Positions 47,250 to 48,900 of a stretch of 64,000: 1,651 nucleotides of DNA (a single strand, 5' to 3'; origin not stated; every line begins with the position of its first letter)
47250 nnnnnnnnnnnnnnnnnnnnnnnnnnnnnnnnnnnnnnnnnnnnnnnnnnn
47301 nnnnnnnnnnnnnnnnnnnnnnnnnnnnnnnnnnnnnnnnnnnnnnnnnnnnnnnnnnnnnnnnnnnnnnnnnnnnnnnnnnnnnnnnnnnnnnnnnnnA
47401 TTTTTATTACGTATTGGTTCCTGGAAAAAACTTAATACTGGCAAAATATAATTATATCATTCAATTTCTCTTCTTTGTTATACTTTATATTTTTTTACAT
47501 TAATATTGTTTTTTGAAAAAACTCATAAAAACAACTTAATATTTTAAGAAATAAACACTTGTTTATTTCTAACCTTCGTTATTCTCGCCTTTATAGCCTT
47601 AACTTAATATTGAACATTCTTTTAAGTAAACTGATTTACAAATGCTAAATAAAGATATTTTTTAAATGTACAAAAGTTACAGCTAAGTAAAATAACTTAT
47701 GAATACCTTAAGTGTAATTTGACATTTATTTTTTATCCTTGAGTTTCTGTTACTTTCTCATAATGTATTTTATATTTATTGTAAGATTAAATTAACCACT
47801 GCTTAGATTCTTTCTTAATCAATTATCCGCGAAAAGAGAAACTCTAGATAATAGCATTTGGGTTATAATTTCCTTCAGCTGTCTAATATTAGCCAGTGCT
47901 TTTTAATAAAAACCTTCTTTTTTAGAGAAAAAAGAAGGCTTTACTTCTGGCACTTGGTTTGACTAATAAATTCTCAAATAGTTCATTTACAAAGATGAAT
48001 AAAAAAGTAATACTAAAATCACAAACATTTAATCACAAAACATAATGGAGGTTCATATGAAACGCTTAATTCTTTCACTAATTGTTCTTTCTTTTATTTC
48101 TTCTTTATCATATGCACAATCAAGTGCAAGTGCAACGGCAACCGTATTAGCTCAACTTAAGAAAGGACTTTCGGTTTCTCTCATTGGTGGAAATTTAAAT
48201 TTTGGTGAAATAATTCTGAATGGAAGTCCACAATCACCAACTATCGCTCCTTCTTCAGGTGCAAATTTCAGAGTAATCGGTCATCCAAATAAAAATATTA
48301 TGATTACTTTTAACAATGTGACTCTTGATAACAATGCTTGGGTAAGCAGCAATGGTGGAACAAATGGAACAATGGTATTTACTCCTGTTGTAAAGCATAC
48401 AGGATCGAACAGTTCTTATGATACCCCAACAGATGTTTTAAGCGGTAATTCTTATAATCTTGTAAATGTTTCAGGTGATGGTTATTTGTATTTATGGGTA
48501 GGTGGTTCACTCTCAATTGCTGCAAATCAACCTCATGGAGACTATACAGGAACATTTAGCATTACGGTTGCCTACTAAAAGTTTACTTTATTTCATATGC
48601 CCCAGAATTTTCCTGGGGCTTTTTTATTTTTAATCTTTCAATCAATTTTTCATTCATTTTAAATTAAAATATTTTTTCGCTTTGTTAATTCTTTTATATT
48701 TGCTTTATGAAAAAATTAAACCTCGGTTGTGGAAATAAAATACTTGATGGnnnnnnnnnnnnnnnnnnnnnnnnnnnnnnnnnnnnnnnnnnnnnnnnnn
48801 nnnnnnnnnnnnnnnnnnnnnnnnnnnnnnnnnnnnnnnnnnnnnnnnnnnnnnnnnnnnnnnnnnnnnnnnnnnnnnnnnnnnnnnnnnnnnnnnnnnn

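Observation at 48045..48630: Stand-alone fourth SCPU-like paralog with its own RBS and strong terminator, 8 kb from the operon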

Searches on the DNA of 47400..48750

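Call 75: search_rna_families(source=window, start=47400, end=48750, threshold=evalue, max_evalue=1)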
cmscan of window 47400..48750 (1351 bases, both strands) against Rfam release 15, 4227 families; matches with E-value up to 1: 0.
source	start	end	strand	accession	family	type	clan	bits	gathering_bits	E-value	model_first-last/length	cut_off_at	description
